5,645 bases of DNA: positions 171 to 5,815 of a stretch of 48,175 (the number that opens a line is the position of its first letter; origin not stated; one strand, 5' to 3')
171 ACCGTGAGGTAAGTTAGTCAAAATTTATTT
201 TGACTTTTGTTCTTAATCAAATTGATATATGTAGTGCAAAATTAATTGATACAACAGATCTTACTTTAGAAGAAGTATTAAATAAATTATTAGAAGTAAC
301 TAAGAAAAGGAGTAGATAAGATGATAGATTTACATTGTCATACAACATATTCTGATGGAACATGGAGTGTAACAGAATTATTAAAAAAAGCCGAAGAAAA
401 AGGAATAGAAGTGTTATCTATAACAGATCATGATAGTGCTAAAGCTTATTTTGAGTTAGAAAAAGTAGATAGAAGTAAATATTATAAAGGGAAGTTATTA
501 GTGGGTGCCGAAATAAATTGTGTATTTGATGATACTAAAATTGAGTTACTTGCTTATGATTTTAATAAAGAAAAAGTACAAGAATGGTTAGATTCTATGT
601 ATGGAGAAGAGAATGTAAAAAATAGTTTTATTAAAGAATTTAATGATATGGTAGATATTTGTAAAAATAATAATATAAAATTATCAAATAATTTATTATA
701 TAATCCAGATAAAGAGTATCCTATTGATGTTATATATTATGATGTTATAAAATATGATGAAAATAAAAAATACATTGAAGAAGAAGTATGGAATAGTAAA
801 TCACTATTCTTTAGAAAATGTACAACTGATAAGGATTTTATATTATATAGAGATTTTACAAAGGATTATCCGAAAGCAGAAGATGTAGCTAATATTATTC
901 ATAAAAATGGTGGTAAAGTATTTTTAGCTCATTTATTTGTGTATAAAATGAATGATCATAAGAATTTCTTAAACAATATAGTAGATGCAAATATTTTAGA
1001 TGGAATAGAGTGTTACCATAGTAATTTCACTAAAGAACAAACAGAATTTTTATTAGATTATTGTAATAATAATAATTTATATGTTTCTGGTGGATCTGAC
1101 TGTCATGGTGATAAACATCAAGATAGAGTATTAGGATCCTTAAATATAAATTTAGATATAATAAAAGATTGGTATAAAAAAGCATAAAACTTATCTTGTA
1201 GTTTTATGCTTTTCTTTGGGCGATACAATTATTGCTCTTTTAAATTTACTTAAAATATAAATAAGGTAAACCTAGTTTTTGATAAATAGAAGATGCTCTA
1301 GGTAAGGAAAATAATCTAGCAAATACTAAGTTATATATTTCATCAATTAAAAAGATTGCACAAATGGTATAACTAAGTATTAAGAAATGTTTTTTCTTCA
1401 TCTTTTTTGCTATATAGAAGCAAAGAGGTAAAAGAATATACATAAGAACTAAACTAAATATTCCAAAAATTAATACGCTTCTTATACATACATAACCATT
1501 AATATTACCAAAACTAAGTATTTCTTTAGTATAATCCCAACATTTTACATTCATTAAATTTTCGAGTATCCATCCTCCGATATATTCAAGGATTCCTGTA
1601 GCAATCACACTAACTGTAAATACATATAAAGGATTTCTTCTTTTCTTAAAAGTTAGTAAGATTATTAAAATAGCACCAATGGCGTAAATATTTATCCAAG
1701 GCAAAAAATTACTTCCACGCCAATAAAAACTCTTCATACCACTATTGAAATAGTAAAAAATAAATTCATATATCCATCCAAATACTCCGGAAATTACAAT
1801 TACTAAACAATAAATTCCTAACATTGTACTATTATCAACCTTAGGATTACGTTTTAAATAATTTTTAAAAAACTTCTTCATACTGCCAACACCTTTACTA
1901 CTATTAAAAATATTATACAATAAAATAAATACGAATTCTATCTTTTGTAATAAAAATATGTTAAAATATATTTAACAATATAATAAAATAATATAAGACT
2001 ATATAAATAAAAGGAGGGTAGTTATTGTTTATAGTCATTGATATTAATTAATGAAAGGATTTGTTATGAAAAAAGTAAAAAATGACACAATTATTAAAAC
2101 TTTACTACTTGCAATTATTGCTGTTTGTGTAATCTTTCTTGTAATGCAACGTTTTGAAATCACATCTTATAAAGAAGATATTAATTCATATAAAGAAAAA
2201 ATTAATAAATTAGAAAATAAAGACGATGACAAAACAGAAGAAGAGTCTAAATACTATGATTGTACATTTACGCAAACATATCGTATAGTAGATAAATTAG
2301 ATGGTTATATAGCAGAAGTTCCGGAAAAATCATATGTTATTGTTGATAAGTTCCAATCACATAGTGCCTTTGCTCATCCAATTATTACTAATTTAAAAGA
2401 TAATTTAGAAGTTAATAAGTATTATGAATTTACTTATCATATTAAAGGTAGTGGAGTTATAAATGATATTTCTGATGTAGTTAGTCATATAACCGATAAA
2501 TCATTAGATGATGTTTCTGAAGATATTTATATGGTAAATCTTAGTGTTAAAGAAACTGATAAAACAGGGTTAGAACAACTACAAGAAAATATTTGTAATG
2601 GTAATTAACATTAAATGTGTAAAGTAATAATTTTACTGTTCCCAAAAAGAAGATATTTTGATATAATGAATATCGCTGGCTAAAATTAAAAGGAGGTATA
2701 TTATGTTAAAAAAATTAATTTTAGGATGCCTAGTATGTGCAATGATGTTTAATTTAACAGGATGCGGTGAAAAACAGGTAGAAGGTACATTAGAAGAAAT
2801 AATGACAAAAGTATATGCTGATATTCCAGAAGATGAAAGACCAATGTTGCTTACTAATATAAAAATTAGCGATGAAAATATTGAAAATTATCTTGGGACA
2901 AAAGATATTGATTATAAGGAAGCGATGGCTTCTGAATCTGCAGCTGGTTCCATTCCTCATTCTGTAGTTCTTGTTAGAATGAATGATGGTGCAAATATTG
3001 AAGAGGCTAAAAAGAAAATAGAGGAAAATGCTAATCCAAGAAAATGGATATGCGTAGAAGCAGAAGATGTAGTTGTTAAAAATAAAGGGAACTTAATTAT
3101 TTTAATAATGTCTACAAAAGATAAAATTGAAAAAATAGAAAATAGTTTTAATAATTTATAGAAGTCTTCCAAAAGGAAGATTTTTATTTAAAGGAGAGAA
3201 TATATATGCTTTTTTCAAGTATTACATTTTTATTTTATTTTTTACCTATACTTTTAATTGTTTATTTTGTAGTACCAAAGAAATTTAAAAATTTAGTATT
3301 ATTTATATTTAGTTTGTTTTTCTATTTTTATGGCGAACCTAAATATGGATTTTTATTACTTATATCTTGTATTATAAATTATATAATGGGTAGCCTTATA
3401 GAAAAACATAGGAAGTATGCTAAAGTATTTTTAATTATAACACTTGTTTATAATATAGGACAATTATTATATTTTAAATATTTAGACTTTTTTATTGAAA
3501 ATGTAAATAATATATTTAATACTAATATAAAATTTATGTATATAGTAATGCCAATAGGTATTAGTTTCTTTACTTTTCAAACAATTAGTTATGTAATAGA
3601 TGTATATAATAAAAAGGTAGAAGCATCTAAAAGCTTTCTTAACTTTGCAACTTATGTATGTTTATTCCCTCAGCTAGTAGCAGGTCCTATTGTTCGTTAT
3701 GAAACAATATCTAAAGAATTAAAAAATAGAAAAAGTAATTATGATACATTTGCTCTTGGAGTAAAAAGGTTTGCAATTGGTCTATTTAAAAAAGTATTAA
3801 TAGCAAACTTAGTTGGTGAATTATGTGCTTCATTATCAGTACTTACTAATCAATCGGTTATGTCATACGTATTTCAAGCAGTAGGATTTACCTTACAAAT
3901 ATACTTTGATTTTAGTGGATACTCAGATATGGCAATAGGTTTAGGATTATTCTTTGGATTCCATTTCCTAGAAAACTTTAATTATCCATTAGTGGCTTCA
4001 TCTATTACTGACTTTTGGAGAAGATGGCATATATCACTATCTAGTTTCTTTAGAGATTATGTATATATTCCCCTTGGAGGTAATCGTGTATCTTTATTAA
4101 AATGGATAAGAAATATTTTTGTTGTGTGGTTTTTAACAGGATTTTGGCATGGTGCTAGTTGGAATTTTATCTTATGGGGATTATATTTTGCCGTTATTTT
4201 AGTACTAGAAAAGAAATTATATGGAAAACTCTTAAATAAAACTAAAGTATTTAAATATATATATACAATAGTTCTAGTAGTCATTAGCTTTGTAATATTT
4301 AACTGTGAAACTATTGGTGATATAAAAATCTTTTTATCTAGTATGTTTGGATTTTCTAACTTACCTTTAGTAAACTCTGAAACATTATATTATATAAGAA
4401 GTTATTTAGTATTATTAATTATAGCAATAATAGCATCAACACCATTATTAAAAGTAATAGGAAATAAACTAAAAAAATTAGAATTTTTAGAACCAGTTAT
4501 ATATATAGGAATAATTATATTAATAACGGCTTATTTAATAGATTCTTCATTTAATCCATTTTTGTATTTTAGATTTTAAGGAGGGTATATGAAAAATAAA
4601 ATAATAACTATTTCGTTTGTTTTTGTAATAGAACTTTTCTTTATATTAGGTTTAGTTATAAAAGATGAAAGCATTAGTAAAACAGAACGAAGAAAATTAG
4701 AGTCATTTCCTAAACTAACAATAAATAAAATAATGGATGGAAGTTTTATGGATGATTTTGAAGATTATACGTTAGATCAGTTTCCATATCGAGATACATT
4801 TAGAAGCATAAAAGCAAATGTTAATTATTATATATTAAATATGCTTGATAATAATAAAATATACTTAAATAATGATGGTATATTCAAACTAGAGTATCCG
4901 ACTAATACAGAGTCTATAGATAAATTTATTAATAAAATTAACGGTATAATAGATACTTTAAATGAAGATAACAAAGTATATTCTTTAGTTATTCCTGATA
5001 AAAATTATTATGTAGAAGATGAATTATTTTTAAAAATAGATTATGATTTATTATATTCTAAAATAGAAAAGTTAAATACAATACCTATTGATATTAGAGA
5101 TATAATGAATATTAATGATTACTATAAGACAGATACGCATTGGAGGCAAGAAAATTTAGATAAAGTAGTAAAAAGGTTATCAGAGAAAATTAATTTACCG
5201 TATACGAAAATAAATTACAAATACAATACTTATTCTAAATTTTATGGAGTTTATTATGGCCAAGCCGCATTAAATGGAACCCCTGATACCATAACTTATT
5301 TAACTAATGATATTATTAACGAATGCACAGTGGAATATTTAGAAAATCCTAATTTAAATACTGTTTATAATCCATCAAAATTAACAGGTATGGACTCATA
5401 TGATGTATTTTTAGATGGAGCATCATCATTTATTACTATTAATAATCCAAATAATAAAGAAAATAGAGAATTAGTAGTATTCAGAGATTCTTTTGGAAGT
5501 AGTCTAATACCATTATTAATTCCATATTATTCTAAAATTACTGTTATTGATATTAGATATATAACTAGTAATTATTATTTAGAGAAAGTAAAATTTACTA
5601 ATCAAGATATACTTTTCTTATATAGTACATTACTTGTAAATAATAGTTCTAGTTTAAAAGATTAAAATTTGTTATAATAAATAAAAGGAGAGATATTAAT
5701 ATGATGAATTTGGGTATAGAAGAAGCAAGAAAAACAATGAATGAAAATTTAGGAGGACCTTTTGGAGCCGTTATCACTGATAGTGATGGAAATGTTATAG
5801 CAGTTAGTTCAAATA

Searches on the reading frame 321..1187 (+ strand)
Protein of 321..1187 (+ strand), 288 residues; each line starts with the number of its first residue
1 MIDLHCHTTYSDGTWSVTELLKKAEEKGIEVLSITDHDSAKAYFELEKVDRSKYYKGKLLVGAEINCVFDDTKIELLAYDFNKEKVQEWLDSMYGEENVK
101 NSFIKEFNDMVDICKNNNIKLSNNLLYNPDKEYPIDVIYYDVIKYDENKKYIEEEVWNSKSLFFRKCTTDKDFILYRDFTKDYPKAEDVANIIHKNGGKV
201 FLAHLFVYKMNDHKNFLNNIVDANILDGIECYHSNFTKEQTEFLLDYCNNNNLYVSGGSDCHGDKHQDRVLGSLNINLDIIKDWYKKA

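Call 94: search_protein_families(library=pfam, proteins=[window:321-1187:+], max_evalue=0.0001)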
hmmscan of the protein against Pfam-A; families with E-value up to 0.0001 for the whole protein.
window:321-1187:+ (288 aa): 1 family
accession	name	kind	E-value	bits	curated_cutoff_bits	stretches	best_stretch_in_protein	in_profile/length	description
PF02811.25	PHP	-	1.2e-10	42.5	26.4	1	3-91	1-90/164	PHP domain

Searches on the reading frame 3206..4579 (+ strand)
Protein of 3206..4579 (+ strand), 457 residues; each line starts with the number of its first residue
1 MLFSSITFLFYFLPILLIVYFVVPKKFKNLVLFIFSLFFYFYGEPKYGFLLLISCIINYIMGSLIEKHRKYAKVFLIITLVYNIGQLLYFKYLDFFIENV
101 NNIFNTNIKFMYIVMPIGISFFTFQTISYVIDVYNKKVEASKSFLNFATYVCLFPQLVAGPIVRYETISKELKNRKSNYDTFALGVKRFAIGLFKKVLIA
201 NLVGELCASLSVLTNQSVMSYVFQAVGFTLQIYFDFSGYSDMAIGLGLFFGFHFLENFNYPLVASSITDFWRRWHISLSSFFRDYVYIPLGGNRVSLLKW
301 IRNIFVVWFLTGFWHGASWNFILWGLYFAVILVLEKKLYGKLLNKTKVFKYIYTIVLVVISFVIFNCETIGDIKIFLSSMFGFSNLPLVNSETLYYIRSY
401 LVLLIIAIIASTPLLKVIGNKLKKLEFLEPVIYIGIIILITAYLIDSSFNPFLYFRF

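Call 32: search_protein_families(library=pfam, proteins=[window:3206-4579:+], max_evalue=0.00001)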
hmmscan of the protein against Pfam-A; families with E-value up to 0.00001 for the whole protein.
window:3206-4579:+ (457 aa): 1 family
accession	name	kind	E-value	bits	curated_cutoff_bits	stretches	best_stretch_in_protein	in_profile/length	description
PF03062.24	MBOAT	-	2e-26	93.5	27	1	128-365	63-325/337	MBOAT, membrane-bound O-acyltransferase family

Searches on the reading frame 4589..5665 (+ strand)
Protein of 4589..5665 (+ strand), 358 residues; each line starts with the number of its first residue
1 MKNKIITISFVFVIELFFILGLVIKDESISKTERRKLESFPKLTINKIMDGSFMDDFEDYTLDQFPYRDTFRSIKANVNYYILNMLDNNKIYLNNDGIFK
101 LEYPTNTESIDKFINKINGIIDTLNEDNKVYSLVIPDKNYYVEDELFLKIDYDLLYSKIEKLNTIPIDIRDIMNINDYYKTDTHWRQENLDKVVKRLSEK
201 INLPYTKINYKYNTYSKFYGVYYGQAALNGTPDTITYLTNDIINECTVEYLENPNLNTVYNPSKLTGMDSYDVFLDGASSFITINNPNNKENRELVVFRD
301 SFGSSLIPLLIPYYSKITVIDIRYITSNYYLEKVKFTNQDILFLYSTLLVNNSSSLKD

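Call 32: search_protein_families(library=pfam, proteins=[window:4589-5665:+], max_evalue=0.00001)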
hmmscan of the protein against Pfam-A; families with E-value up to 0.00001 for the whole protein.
window:4589-5665:+ (358 aa): 1 family
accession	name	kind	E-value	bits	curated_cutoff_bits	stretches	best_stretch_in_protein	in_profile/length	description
PF14286.12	DHHW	-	1.1e-18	68.1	25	1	89-319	135-384/385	DHHW protein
